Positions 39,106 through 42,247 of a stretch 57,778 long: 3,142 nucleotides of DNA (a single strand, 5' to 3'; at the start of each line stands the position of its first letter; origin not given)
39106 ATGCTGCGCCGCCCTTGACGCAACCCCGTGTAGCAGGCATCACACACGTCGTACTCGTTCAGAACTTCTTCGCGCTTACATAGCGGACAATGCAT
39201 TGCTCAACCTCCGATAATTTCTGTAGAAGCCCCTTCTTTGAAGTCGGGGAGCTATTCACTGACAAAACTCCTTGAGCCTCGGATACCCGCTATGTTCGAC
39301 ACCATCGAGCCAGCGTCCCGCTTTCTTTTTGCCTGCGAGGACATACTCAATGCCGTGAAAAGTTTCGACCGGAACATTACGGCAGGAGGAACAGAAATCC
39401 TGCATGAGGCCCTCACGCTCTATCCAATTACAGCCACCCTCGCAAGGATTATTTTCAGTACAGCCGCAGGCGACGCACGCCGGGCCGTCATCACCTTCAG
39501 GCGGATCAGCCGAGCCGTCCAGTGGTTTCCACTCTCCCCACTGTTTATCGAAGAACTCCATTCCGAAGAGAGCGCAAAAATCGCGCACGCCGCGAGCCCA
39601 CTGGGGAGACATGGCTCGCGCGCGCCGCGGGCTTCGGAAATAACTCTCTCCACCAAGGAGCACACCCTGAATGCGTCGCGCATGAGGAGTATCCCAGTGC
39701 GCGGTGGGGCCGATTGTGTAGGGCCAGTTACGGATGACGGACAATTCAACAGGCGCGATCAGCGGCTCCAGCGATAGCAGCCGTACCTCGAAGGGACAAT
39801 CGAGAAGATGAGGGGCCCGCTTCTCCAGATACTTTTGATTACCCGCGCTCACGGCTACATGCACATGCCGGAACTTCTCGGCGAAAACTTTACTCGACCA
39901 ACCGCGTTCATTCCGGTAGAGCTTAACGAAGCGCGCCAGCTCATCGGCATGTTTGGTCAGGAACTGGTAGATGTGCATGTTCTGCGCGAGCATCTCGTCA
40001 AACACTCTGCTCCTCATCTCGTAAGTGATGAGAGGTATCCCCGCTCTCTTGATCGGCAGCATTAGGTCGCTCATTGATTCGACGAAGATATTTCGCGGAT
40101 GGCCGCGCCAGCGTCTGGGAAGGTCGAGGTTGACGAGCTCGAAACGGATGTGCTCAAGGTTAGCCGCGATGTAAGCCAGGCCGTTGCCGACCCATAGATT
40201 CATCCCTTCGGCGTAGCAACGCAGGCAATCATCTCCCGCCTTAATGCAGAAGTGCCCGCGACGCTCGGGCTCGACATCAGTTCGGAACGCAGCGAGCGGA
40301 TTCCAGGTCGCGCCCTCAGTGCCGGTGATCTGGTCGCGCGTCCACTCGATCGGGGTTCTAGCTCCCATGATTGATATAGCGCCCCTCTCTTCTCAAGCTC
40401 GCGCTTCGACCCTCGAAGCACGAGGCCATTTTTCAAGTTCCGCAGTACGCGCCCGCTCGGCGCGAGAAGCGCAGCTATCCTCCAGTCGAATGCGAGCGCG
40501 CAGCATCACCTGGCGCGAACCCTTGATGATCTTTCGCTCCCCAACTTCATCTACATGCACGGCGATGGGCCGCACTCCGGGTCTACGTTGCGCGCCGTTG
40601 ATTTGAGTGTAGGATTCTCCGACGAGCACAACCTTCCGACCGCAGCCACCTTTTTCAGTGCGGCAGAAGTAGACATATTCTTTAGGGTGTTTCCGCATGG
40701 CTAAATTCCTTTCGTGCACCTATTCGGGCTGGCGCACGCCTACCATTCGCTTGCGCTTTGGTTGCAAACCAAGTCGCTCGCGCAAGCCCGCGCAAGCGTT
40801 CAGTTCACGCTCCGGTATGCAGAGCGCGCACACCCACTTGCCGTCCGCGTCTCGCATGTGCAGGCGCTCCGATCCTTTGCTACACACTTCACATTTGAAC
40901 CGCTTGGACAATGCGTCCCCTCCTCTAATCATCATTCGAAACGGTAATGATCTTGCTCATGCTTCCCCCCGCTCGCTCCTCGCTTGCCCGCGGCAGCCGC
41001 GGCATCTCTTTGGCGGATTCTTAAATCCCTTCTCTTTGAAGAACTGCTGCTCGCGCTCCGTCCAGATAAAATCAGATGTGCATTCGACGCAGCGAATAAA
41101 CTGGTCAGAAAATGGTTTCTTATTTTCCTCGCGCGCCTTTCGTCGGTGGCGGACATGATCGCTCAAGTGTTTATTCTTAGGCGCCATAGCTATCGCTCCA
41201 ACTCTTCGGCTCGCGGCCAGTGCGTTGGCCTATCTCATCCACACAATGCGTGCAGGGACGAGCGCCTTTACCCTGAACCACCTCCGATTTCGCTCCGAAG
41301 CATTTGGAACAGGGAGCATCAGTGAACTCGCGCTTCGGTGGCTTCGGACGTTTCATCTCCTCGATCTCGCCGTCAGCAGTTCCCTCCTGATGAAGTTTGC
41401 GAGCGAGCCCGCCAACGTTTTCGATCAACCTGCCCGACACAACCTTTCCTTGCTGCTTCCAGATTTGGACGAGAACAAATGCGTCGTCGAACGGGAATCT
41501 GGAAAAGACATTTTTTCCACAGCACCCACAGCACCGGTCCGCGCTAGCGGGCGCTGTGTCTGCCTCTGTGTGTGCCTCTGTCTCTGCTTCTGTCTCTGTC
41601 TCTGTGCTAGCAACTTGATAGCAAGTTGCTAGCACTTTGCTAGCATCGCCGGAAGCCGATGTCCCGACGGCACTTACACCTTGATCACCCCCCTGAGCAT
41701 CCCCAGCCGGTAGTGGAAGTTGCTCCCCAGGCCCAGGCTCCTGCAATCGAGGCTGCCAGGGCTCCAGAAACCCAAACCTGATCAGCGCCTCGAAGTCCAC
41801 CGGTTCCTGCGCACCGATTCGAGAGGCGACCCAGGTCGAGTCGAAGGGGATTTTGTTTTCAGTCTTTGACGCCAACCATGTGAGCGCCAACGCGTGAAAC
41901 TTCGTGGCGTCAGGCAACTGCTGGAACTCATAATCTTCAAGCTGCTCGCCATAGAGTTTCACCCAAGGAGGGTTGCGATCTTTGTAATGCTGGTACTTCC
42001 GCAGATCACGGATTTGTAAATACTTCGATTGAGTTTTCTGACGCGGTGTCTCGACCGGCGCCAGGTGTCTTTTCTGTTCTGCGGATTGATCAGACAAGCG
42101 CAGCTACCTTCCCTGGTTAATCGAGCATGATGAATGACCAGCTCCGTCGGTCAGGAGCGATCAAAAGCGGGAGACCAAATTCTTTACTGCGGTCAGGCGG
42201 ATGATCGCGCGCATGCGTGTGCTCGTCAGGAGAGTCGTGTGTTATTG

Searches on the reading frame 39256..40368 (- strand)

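Call 8: search_protein_families(library=pfam, proteins=[window:39256-40368:-], max_evalue=0.001)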
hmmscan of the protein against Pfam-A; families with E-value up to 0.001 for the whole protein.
window:39256-40368:- (370 aa): 1 family
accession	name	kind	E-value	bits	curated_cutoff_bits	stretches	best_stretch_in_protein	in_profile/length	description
PF07505.17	DUF5131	-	1.4e-40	139.8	28.9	1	41-363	17-243/243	Protein of unknown function (DUF5131)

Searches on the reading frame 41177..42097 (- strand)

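Call 8: search_protein_families(library=pfam, proteins=[window:41177-42097:-], max_evalue=0.001)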
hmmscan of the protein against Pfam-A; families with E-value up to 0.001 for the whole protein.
window:41177-42097:- (306 aa): 0 families

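Call 10: search_protein_families(library=phrogs, proteins=[window:41177-42097:-], max_evalue=0.001)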
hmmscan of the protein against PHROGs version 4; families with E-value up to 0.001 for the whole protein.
window:41177-42097:- (306 aa): 1 family
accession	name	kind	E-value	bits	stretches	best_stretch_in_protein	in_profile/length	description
phrog_26426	-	DNA, RNA and nucleotide metabolism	5.1e-07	30.4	1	31-83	7-60/272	replication protein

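Call 32: search_protein_families(library=ncbifam, proteins=[window:41177-42097:-], max_evalue=0.01)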
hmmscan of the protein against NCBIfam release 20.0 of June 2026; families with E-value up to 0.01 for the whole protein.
window:41177-42097:- (306 aa): 0 families
